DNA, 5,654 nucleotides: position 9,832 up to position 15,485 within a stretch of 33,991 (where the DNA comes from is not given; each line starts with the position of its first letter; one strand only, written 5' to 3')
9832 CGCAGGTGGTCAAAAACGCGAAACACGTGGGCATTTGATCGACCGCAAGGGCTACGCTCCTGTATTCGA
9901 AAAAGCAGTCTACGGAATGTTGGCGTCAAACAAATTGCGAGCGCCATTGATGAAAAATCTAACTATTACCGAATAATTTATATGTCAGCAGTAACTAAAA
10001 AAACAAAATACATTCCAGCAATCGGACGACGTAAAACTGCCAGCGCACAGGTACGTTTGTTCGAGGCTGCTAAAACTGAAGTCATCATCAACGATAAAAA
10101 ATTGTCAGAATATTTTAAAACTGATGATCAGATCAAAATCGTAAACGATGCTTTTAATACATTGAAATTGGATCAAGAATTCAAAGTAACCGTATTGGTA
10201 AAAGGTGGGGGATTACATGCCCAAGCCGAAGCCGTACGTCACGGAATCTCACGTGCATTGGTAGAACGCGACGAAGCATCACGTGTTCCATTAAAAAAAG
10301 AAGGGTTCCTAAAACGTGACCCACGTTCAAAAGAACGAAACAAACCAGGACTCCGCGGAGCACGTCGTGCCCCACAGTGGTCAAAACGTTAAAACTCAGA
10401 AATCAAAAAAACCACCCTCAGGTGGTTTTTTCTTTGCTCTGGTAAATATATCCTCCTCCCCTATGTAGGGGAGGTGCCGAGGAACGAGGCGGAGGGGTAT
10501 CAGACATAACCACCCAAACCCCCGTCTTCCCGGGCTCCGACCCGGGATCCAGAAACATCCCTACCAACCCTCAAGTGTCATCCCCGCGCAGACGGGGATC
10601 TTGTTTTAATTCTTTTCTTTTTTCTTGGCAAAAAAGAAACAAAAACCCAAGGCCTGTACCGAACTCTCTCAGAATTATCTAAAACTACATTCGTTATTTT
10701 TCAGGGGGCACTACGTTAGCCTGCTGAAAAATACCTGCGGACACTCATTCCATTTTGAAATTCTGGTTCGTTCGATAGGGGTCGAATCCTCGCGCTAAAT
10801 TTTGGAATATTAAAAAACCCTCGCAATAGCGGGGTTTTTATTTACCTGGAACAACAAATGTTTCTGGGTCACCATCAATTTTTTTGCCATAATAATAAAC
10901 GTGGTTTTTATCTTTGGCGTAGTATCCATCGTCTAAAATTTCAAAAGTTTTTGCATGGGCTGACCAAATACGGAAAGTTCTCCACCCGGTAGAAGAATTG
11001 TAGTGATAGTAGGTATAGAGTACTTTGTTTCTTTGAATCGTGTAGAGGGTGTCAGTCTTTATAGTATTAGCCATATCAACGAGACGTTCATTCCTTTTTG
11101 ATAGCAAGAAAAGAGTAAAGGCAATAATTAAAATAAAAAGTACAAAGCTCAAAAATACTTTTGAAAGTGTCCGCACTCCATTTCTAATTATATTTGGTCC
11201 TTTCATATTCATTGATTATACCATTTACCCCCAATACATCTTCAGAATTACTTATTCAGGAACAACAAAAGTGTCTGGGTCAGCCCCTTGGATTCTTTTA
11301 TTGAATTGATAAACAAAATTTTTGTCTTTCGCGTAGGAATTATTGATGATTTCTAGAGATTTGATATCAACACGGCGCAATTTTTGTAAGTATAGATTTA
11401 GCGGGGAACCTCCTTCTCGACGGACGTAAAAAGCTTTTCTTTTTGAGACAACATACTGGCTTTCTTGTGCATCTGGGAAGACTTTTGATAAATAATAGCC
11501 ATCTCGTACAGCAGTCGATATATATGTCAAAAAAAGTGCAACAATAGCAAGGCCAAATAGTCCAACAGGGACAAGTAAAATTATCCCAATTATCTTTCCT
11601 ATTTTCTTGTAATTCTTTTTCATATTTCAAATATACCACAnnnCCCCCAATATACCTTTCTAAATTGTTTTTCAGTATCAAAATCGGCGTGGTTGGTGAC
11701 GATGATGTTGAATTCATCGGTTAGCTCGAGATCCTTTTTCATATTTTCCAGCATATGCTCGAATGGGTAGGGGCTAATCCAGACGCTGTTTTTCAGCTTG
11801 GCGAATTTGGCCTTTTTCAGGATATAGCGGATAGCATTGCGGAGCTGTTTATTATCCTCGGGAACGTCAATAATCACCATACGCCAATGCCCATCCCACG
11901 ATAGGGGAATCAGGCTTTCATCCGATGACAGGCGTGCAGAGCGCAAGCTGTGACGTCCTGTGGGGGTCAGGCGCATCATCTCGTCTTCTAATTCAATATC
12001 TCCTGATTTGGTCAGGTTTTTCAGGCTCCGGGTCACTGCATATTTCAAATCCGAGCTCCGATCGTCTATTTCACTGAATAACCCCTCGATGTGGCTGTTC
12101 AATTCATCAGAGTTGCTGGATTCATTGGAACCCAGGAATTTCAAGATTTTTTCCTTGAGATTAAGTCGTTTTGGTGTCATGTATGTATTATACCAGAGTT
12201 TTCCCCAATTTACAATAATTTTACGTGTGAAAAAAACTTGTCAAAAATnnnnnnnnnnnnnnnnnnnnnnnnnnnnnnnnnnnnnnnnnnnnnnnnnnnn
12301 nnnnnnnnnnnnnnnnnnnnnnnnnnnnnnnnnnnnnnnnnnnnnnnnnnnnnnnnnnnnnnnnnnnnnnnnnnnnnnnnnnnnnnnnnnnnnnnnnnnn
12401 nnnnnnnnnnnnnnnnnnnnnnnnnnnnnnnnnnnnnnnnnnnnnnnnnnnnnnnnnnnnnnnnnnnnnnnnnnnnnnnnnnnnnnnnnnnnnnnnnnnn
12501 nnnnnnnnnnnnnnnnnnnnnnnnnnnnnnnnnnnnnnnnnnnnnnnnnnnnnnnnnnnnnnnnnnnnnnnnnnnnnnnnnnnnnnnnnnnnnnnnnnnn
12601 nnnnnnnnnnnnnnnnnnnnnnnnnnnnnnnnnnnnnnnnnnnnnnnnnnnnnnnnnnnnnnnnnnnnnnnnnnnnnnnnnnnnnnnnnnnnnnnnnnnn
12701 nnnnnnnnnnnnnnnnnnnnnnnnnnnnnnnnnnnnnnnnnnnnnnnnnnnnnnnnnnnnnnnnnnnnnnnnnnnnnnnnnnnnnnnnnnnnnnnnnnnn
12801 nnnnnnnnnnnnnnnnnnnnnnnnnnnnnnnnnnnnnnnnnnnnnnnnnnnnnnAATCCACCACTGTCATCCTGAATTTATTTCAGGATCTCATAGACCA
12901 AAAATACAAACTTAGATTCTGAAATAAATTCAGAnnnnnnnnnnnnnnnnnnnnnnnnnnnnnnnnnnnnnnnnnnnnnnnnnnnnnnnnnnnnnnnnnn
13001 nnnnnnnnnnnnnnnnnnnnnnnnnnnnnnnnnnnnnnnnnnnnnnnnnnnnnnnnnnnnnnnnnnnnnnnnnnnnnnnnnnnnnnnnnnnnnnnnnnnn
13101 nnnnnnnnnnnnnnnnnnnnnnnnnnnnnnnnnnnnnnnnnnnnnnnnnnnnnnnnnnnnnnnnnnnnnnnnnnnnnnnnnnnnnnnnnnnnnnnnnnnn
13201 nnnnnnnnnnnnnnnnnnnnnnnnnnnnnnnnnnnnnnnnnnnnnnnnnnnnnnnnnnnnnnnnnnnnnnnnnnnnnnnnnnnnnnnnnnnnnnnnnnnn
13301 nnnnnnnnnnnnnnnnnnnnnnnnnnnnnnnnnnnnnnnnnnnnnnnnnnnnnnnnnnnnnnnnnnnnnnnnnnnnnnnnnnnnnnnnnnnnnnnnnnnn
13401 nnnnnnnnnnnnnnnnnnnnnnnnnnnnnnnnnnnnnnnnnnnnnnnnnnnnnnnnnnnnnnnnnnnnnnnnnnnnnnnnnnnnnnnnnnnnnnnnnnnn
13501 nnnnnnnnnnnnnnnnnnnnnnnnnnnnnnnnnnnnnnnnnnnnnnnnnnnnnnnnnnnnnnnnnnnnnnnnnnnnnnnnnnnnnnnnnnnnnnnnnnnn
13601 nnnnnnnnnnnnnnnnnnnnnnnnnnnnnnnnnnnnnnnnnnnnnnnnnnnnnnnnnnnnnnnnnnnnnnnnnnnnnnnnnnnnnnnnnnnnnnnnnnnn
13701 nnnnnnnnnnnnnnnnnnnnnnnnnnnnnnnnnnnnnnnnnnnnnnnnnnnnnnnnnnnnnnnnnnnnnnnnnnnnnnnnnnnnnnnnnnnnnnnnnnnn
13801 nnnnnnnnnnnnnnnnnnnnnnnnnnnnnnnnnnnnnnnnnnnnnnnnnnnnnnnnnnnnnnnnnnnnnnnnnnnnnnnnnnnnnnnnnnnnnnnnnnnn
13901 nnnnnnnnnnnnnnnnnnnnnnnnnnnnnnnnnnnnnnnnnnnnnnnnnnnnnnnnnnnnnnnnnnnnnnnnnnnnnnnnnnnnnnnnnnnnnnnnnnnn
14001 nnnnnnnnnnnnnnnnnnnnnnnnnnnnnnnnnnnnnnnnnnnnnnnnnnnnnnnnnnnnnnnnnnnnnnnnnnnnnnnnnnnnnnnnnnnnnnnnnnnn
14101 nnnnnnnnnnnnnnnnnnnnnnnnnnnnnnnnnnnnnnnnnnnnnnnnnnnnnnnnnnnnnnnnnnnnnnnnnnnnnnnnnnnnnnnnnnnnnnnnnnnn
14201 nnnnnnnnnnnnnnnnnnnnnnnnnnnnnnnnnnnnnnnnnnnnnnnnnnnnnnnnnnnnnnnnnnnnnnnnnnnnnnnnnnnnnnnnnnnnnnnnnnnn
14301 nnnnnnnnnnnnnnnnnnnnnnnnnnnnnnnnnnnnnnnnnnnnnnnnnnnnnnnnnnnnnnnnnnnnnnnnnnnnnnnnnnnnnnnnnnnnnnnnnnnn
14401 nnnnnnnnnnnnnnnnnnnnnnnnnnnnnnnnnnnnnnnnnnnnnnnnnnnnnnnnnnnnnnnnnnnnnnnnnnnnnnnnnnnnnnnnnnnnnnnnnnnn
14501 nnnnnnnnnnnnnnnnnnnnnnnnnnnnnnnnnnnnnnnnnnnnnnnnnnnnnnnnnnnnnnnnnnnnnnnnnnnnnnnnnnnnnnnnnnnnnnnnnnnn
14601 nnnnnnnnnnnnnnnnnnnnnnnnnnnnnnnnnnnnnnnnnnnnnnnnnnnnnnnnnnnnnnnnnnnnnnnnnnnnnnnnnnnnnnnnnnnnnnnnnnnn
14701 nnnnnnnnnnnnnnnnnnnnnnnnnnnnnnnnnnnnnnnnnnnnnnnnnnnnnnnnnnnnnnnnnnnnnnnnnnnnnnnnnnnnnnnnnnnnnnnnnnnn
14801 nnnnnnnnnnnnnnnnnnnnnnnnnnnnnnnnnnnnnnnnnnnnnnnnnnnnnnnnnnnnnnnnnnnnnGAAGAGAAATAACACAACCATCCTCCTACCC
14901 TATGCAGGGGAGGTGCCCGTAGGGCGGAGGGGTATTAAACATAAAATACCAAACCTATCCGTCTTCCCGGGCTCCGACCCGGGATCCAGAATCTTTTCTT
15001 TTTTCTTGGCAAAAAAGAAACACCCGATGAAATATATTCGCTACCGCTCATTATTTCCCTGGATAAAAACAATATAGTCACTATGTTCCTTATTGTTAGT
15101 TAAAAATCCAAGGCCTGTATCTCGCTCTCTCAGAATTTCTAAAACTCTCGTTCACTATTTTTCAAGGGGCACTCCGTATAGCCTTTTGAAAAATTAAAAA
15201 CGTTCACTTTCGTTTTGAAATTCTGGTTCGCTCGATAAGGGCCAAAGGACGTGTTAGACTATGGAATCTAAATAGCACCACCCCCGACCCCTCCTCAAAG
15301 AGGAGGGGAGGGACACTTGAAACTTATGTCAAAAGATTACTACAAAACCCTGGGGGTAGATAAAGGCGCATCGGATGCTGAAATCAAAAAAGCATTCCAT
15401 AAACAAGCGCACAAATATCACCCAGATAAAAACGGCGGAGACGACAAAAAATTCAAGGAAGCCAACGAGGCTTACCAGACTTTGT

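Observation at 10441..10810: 330-nt mosaic of conserved hairpin modules after rpsI, with a long hairpin showing covariation against its twin after dnaK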

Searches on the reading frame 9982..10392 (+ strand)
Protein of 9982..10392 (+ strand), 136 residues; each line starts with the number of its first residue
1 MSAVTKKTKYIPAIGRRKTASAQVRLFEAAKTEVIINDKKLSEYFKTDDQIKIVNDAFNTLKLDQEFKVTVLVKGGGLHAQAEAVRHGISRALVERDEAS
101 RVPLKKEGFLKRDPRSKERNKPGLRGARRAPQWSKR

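Call 15: find_encoding_contigs(protein=window:9982-10392:+, flank=3000, max_places=6)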
Protein window:9982-10392:+ (136 aa): 3 contigs read that carry it; 2 places shown.
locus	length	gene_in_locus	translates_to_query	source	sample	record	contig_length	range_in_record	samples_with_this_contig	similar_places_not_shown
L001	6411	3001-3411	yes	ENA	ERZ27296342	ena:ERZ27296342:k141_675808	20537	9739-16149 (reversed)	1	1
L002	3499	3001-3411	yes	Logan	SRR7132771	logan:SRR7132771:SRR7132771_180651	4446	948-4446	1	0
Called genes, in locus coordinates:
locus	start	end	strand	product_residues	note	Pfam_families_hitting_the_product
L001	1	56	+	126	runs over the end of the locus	PF00416:Ribosomal_S13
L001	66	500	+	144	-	PF00411:Ribosomal_S11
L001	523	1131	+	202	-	PF00163:Ribosomal_S4, PF01479:S4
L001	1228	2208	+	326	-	PF01193:RNA_pol_L, PF01000:RNA_pol_A_bac, PF03118:RNA_pol_A_CTD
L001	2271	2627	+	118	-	PF01196:Ribosomal_L17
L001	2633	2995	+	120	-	PF00572:Ribosomal_L13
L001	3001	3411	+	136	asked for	PF00380:Ribosomal_S9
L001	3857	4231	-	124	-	PF13644:DKNYY (weak)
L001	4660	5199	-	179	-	PF20803:PaaX_M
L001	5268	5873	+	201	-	PF01025:GrpE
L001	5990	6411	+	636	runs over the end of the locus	PF00012:HSP70, PF06723:MreB_Mbl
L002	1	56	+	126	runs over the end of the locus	PF00416:Ribosomal_S13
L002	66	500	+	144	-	PF00411:Ribosomal_S11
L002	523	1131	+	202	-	PF00163:Ribosomal_S4, PF01479:S4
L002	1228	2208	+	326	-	PF01193:RNA_pol_L, PF01000:RNA_pol_A_bac, PF03118:RNA_pol_A_CTD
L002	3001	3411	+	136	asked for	PF00380:Ribosomal_S9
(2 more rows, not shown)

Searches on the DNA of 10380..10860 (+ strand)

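Call 16: search_rna_families(source=window, start=10380, end=10860, threshold=evalue, max_evalue=10, show_alignments=2)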
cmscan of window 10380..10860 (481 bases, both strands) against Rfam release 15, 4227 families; matches with E-value up to 10: 25.
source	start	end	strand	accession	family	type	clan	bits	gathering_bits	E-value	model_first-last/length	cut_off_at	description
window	10795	10842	+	RF00512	Leu_leader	Cis-reg; leader;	-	25.3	50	0.0045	1-148/148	no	Leucine operon leader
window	10811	10860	-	RF00512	Leu_leader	Cis-reg; leader;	-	24.1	50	0.0089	98-148/148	5'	Leucine operon leader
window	10774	10846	+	RF02064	STnc370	Gene; sRNA;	-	23.3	54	1.1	1-71/71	no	Enterobacterial sRNA STnc370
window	10402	10501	-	RF01859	Phe_leader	Cis-reg; leader;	-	22.3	55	0.23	1-125/125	no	Phenylalanine leader peptide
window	10383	10438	+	RF02064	STnc370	Gene; sRNA;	-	21.6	54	2.4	1-71/71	no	Enterobacterial sRNA STnc370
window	10380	10435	+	RF01859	Phe_leader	Cis-reg; leader;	-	21.5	55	0.33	67-125/125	5'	Phenylalanine leader peptide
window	10737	10844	+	RF01859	Phe_leader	Cis-reg; leader;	-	19.9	55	0.78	1-125/125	no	Phenylalanine leader peptide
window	10405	10428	+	RF02084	STnc130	Gene; sRNA;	-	19.9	55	1.6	103-126/135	no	Enterobacteria sRNA STnc130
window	10398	10432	+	RF02083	OrzO-P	Gene; antitoxin;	-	18.8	60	1.6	39-76/76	no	OrzO-P RNA antitoxin family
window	10380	10432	+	RF02747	FtrA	Gene; sRNA;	-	18.2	134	4.6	56-111/111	5'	Francisella sRNA A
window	10727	10850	-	RF01770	rimP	Cis-reg; leader;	-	17.3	47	3.2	23-102/102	no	Gammaprotebacteria rimP leader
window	10573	10645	-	RF02075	STnc230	Gene; sRNA;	-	17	50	8.5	1-83/83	no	Enterobacterial sRNA STnc230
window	10405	10431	-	RF00106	RNAI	Gene; antisense;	-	16.6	47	1.3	72-100/102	no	RNAI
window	10477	10525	-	RF00942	mir-1224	Gene; miRNA;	-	16.3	105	4.6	1-86/86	no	mir-1224 microRNA precursor family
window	10554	10614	+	RF02748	FtrB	Gene; sRNA;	-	16.2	66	5.3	1-115/115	no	Francisella sRNA B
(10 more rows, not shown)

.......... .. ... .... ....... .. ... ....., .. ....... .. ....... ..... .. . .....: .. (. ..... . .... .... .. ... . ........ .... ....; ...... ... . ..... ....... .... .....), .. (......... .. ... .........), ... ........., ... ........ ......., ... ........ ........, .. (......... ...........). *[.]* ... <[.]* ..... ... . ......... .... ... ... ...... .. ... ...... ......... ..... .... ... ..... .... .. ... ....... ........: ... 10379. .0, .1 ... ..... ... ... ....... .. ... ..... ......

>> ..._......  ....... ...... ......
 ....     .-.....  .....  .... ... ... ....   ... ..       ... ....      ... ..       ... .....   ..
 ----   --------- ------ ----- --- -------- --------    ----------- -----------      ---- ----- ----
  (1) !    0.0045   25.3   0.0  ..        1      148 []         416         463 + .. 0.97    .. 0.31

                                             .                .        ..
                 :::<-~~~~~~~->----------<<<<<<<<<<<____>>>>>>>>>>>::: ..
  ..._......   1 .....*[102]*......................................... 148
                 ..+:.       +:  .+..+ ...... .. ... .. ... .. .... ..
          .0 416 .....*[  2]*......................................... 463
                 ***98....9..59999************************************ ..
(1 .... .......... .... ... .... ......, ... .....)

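Call 64: build_rna_model(alignment_id=A6)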
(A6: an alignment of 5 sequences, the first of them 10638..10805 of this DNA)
Model R1 built from alignment A6 (5 sequences, 179 columns); structure: RNAalifold consensus.
model positions 164; base pairs 42; branch points 0; effective number of sequences 2.26; information 0.59 bits per position. Calibrated on 0.2 Mb of random sequence (short: E-values are rough).
structure used (alignment columns):
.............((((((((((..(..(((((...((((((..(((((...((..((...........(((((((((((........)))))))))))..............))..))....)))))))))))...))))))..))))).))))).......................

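Call 65: search_with_rna_model(model_id=R1, sources=[window, L061, L062, L064, L066, L067, L068, L069, L070, L071, L072, L073, L074, L075, L076, L077], max_evalue=1, make_alignment=true)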
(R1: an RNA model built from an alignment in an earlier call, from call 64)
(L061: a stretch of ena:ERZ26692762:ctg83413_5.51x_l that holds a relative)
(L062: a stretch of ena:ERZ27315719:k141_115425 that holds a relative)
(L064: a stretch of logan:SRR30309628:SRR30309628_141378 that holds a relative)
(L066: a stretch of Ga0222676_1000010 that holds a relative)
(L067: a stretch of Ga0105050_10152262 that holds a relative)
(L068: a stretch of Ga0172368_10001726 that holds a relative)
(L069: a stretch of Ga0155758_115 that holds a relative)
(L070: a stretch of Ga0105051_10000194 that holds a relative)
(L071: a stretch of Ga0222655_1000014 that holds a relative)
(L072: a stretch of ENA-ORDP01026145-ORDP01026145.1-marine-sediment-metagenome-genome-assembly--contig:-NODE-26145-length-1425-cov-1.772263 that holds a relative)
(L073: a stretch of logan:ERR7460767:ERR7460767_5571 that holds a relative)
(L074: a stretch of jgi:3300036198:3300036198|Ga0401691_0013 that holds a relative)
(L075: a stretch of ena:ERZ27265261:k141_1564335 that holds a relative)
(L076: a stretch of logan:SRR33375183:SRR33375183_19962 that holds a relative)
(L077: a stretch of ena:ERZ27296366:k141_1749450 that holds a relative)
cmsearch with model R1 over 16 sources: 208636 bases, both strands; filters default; matches with E-value up to 1: 9.
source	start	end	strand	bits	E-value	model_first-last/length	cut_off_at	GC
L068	2988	3147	-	169.9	2.2e-41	1-164/164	no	0.41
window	15099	15264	+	152.8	6.2e-37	1-164/164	no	0.4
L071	2955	3121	-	134.1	4.7e-32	1-164/164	no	0.43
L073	6359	6529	+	134.1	4.8e-32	1-164/164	no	0.46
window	10638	10805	+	130.3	4.5e-31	1-164/164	no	0.43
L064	5474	5639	+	55.8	1.2e-11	1-164/164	no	0.35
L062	9482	9646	+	42.6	3.3e-08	1-164/164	no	0.39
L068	2995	3157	+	37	9.5e-07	1-164/164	no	0.39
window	15094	15250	-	19.6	0.032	1-164/164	no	0.39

Alignment A7: 9 matches aligned to the model, 210 columns, each read 5' to 3' on its own strand. Consensus structure (alignment columns), stored with it:
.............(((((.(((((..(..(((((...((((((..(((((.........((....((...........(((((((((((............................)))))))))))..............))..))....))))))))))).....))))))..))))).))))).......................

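Call 66: search_with_rna_model(model_id=R1, sources=[window, L062, L064, L068, L071, L073], max_evalue=1e-7, make_alignment=true)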
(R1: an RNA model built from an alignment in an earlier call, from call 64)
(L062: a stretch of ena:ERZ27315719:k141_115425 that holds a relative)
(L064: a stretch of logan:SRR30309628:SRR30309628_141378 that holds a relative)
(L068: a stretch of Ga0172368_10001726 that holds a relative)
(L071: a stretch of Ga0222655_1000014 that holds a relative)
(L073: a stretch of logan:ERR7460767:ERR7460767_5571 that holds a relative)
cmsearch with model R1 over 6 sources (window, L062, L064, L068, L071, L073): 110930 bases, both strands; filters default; matches with E-value up to 1e-7: 7.
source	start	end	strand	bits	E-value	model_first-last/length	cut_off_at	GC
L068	2988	3147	-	169.9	1.2e-41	1-164/164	no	0.41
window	15099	15264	+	152.8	3.3e-37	1-164/164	no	0.4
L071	2955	3121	-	134.1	2.5e-32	1-164/164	no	0.43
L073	6359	6529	+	134.1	2.6e-32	1-164/164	no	0.46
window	10638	10805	+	130.3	2.4e-31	1-164/164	no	0.43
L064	5474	5639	+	55.8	6.5e-12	1-164/164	no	0.35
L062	9482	9646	+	42.6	1.7e-08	1-164/164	no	0.39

Alignment A8: 7 matches aligned to the model, 201 columns, each read 5' to 3' on its own strand. Consensus structure (alignment columns), stored with it:
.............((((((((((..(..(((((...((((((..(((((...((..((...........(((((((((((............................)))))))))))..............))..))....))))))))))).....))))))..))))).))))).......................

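Call 79: search_with_rna_model(model_id=R1, sources=[L079, L080], max_evalue=1)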
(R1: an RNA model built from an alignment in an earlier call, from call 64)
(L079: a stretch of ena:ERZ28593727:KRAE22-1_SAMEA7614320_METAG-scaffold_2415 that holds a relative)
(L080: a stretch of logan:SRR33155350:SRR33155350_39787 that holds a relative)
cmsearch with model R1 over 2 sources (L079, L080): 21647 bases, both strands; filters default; matches with E-value up to 1: 1.
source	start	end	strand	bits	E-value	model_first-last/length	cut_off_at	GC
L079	6827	6992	+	60.6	6.8e-14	1-164/164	no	0.41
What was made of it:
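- On MITE (for module E): There are two copies in the 34-kb window, one per relative locus, and none elsewhere in about 230 kb (calls 65, 79).
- The CM finds it nowhere else in about 230 kb of clade DNA, apart from window copy A (calls 65, 79). None is found elsewhere in about 230 kb (calls 65, 79).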

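Call 99: search_with_rna_model(model_id=R1, sources=[window, L062, L064, L068, L071, L073, L079], max_evalue=1e-7, make_alignment=true)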
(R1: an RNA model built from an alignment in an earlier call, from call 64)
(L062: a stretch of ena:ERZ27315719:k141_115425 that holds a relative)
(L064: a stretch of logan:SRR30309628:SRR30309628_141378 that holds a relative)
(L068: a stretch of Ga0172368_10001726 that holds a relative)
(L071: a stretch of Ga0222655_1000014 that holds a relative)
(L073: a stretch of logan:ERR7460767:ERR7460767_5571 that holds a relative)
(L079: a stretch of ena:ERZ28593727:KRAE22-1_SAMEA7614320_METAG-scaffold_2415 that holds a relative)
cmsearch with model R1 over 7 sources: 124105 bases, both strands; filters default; matches with E-value up to 1e-7: 8.
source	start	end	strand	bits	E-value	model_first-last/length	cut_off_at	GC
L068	2988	3147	-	169.9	1.3e-41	1-164/164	no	0.41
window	15099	15264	+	152.8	3.7e-37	1-164/164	no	0.4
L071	2955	3121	-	134.1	2.8e-32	1-164/164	no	0.43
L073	6359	6529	+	134.1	2.9e-32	1-164/164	no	0.46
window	10638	10805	+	130.3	2.7e-31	1-164/164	no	0.43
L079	6827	6992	+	60.6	3.9e-13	1-164/164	no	0.41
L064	5474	5639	+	55.8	7.3e-12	1-164/164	no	0.35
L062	9482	9646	+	42.6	1.9e-08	1-164/164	no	0.39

Alignment A9: 8 matches aligned to the model, 203 columns, each read 5' to 3' on its own strand. Consensus structure (alignment columns), stored with it:
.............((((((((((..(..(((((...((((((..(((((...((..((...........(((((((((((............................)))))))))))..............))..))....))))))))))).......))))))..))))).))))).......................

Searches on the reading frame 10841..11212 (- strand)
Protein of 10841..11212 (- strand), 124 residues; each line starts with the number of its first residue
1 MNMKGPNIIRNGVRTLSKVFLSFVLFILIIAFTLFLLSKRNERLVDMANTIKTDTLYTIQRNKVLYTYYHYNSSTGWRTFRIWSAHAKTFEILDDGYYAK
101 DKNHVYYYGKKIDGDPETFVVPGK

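Call 98: search_protein_families(library=pfam, proteins=[window:10841-11212:-], max_evalue=0.01)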
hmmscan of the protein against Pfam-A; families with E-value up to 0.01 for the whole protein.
window:10841-11212:- (124 aa): 1 family
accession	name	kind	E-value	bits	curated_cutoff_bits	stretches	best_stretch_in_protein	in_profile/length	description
PF13644.11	DKNYY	-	1.9e-07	32.2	25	1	57-119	56-120/141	DKNYY family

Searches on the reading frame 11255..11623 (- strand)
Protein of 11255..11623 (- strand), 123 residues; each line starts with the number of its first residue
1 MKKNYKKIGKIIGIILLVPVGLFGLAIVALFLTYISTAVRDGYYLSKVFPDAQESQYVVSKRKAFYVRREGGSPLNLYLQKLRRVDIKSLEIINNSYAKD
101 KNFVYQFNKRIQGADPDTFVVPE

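Call 98: search_protein_families(library=pfam, proteins=[window:11255-11623:-], max_evalue=0.01)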
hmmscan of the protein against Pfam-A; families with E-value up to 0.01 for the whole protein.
window:11255-11623:- (123 aa): 1 family
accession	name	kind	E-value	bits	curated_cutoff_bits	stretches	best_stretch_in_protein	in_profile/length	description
PF13644.11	DKNYY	-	5.9e-08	33.9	25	1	45-120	43-121/141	DKNYY family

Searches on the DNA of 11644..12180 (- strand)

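Call 75: search_rna_families(source=L068, start=2930, end=3275, threshold=evalue, max_evalue=5)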
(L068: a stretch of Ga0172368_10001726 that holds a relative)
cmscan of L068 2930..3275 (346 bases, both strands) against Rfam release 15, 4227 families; matches with E-value up to 5: 2.
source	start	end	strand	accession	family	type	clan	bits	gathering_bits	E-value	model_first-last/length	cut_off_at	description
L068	3189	3237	-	RF03299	mir-1000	Gene; miRNA;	-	19.1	50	0.11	1-72/72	no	mir-1000 microRNA precursor family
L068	3173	3256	-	RF03695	MIR6151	Gene; miRNA;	-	13.4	71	4.7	1-71/71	no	MIR6151 microRNA precursor family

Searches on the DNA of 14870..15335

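Call 74: search_rna_families(source=window, start=14870, end=15335, threshold=evalue, max_evalue=5)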
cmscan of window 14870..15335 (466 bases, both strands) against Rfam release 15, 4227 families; matches with E-value up to 5: 3.
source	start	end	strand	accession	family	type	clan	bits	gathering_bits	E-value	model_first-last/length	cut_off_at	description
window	15131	15227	+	RF03217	mir-3167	Gene; miRNA;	-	19.1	86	0.96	1-59/59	no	mir-3167 microRNA precursor family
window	15285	15308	-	RF02795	Pab91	Gene; snRNA; snoRNA; HACA-box;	-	18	71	1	1-57/57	no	Pab91 RNA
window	15272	15332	-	RF02147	MEG8_3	Gene; lncRNA;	-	10.8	40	3.7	1-66/66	no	Maternally expressed 8 exon 3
